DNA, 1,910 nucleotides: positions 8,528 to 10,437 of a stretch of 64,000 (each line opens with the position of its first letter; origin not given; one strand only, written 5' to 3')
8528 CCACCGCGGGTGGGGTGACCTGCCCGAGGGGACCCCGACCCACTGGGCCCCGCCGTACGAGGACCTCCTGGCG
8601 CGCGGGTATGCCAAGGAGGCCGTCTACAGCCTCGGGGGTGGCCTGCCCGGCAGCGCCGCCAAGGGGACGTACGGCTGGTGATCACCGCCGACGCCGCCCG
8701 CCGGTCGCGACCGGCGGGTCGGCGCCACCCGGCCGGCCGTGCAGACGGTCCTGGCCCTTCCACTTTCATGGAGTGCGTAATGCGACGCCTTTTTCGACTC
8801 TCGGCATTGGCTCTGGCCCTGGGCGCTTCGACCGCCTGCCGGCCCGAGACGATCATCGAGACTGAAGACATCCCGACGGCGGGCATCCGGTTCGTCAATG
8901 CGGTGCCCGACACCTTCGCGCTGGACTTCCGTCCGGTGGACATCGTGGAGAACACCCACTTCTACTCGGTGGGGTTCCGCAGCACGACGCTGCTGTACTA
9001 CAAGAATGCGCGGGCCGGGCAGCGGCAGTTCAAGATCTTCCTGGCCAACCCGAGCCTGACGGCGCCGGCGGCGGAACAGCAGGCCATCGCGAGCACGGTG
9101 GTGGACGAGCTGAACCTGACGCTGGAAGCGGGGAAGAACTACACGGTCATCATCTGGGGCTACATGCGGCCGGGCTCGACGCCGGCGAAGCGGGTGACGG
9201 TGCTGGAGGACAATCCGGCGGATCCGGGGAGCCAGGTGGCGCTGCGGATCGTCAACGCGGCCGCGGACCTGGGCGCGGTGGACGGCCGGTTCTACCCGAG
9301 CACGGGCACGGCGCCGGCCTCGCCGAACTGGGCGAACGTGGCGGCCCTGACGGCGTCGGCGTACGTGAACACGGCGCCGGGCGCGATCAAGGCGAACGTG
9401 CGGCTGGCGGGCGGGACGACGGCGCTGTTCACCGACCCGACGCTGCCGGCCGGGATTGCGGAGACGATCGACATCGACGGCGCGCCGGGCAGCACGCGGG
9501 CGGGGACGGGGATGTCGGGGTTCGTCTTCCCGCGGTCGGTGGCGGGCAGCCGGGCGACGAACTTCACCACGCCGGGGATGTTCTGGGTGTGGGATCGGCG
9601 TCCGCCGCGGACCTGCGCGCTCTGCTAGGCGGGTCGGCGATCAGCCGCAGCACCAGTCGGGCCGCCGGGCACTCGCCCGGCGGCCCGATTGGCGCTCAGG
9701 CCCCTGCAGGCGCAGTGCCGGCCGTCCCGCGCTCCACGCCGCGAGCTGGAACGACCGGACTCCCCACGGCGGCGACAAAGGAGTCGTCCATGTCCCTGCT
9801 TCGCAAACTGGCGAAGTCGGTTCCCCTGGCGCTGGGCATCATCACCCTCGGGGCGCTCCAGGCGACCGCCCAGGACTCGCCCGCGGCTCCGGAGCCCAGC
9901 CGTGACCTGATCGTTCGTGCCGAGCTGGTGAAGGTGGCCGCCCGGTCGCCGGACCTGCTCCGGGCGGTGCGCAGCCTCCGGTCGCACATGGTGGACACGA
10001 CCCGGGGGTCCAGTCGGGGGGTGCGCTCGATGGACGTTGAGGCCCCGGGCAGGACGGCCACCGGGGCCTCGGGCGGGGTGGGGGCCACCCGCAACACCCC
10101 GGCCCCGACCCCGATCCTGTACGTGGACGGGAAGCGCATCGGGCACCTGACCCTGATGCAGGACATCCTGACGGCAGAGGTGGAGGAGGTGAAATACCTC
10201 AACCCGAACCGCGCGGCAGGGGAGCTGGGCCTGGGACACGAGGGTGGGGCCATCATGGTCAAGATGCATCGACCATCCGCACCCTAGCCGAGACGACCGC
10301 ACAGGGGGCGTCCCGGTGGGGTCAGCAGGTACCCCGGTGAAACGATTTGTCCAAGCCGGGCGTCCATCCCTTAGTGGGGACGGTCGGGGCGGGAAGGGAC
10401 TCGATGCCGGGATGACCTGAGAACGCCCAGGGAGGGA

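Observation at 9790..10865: Two tandem, divergent, secreted 'orphan plug' proteins downstream of the SusC/SusD locus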

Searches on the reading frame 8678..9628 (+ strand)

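Call 7: search_protein_families(library=pfam, proteins=[window:8678-9628:+], max_evalue=1)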
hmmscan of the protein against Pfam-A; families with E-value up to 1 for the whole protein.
window:8678-9628:+ (316 aa): 1 family
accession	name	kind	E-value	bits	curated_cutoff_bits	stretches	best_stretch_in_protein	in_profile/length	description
PF14344.12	DUF4397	-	3.8e-18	66.6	30.6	1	68-202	1-117/119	Domain of unknown function (DUF4397)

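Call 10: search_protein_families(library=ncbifam, proteins=[window:8678-9625:+], max_evalue=1)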
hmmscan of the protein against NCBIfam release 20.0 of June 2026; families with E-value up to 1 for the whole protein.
window:8678-9625:+ (316 aa): 0 families

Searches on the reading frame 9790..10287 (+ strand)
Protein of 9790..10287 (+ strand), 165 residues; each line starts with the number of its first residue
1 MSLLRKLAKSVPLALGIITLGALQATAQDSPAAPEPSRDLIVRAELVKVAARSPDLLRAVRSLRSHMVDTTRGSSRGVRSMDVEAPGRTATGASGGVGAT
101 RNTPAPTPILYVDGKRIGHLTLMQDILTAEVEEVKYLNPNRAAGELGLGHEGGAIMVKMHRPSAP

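Call 7: search_protein_families(library=pfam, proteins=[window:9790-10287:+], max_evalue=1)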
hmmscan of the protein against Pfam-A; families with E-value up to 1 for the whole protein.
window:9790-10287:+ (165 aa): 0 families

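Call 10: search_protein_families(library=ncbifam, proteins=[window:9790-10284:+], max_evalue=1)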
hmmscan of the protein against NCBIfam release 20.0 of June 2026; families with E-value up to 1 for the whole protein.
window:9790-10284:+ (165 aa): 0 families

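Call 11: find_homologous_proteins(query=window:9790-10284:+, max_evalue=0.001)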
Query window:9790-10284:+ (165 aa): 20 proteins with E <= 0.001 among 339 candidates.
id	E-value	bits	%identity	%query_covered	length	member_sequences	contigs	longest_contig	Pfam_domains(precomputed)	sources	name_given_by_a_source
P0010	1.4e-92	326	95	100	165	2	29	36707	-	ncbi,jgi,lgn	-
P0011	5.2e-66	239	70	100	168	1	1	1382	-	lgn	-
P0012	5.1e-61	223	80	80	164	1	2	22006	-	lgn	-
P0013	2.5e-60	221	71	88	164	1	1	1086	-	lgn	-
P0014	6.9e-59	216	69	90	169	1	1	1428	-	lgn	-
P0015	1.8e-58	215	68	98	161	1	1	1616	-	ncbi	-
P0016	9.0e-56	206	65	93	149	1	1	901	-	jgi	jgi:hypothetical protein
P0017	1.7e-55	205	74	78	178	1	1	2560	-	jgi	-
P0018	3.7e-46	175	58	100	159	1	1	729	-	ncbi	-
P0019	6.3e-45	171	63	78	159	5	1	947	-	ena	-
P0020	4.0e-44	168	57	90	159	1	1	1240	-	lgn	-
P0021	4.6e-44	168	60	85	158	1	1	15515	-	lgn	-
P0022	1.2e-42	164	57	88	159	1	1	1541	-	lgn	-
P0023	4.6e-39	152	57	80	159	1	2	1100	-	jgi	jgi:hypothetical protein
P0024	6.7e-39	151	56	78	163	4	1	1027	-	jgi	jgi:hypothetical protein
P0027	6.6e-24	103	51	74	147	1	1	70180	-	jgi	jgi:hypothetical protein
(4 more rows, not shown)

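Call 17: find_encoding_contigs(protein=P0027, flank=10000, max_places=3)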
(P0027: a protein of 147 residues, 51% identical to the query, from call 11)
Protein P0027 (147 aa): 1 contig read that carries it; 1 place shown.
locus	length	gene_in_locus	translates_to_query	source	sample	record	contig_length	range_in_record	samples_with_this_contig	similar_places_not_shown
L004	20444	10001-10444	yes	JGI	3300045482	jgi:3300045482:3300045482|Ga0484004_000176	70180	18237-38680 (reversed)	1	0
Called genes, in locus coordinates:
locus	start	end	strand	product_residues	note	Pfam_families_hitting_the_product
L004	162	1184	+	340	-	-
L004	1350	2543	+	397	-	PF00266:Aminotran_5, PF01041:DegT_DnrJ_EryC1 (weak)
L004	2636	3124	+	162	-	PF04978:MST, PF12867:DinB_2, PF07609:DUF1572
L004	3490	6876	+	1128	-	PF13620:CarboxypepD_reg, PF13715:CarbopepD_reg_2, PF07715:Plug, PF00593:TonB_dep_Rec_b-barrel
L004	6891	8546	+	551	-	-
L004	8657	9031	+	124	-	-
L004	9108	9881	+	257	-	PF14344:DUF4397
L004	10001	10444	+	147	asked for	-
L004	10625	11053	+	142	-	-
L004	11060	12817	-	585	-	PF14559:TPR_19 (faint), PF13428:TPR_14 (faint)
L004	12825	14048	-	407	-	PF00535:Glycos_transf_2, PF10111:Glyco_tranf_2_2 (weak), PF13641:Glyco_tranf_2_3, PF12804:NTP_transf_3 (weak)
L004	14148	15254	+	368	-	-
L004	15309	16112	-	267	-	PF13620:CarboxypepD_reg, PF13715:CarbopepD_reg_2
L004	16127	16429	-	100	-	-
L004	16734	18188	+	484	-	PF01569:PAP2, PF22778:VCPO_2nd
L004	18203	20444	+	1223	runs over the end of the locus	PF01839:FG-GAP (faint), PF13517:FG-GAP_3, PF07593:UnbV_ASPIC, PF13517:FG-GAP_3, PF07593:UnbV_ASPIC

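Call 19: find_encoding_contigs(protein=P0010, flank=10000, max_places=4)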
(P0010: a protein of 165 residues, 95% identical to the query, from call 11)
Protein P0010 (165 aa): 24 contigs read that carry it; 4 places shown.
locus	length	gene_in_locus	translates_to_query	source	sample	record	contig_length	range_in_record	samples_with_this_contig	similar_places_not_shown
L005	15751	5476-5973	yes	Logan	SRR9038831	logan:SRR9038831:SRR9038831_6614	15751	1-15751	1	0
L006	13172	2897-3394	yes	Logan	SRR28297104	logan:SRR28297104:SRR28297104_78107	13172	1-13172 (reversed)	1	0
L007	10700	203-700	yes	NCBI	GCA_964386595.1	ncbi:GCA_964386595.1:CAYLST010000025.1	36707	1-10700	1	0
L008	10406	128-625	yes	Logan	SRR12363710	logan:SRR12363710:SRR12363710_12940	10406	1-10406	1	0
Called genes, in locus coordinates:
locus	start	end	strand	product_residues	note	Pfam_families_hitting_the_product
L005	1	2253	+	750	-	?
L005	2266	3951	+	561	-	-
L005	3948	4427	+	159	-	-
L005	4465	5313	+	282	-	PF14344:DUF4397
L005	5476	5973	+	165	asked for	-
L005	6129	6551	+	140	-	-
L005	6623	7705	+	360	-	-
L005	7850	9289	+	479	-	PF01569:PAP2 (weak), PF22778:VCPO_2nd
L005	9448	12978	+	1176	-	PF01839:FG-GAP (faint), PF13517:FG-GAP_3, PF07593:UnbV_ASPIC, PF13517:FG-GAP_3, PF07593:UnbV_ASPIC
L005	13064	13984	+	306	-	PF08450:SGL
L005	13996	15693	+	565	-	-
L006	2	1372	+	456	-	?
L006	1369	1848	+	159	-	-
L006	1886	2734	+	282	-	PF14344:DUF4397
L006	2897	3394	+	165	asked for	-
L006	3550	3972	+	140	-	-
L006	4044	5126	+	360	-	-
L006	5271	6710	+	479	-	PF01569:PAP2, PF22778:VCPO_2nd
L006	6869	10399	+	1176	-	PF01839:FG-GAP (faint), PF13517:FG-GAP_3, PF07593:UnbV_ASPIC, PF13517:FG-GAP_3, PF07593:UnbV_ASPIC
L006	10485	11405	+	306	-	PF08450:SGL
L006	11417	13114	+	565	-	-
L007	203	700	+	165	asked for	-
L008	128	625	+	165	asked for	-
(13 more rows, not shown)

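Call 20: find_encoding_contigs(protein=P0012, flank=10000, max_places=2)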
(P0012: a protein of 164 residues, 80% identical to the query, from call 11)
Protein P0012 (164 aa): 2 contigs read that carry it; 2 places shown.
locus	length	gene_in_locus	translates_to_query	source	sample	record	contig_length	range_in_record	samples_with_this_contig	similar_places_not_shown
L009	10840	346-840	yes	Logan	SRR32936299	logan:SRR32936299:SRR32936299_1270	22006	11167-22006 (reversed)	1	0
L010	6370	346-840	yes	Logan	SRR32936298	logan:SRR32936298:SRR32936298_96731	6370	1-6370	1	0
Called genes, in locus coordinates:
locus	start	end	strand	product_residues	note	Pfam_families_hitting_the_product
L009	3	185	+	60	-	?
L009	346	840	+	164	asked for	-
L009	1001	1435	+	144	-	-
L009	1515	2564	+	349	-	-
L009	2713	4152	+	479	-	PF01569:PAP2 (weak), PF22778:VCPO_2nd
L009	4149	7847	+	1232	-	PF01839:FG-GAP (faint), PF13517:FG-GAP_3, PF07593:UnbV_ASPIC, PF13517:FG-GAP_3, PF07593:UnbV_ASPIC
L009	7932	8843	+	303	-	PF08450:SGL (weak)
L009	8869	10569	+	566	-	-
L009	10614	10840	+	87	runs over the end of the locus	PF14242:DUF4342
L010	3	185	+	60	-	?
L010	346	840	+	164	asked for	-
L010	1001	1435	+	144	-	-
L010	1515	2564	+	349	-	-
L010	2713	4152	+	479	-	PF01569:PAP2 (weak), PF22778:VCPO_2nd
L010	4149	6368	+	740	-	?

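Call 54: predict_structure(alignment_id=A3)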
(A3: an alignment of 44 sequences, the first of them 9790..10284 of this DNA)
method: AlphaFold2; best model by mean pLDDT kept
length: 165 residues; sequences in the alignment: 44
mean_pLDDT: 78.7   pTM: 0.64
mean pLDDT of the five models: 78.7, 78.4, 76.8, 76.6, 76.5
residues with pLDDT >= 90: 86; 70-90: 16; 50-70: 54; < 50: 9
segments of 3 or more residues with pLDDT < 50: 12-14
pLDDT, mean of each block of 10 residues (from residue 1): 50 51 52 77 97 98 92 55 59 61 82 97 97 97 96 96 84
secondary structure, 60 per line:
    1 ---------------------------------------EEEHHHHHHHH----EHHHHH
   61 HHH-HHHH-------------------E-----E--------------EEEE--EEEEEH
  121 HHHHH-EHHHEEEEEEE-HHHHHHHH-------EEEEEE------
elements in order: E40-42 H43-50 H56-63 H65-68 E109-112 E115-119 H120-125 E131-137 H139-146 E154-159
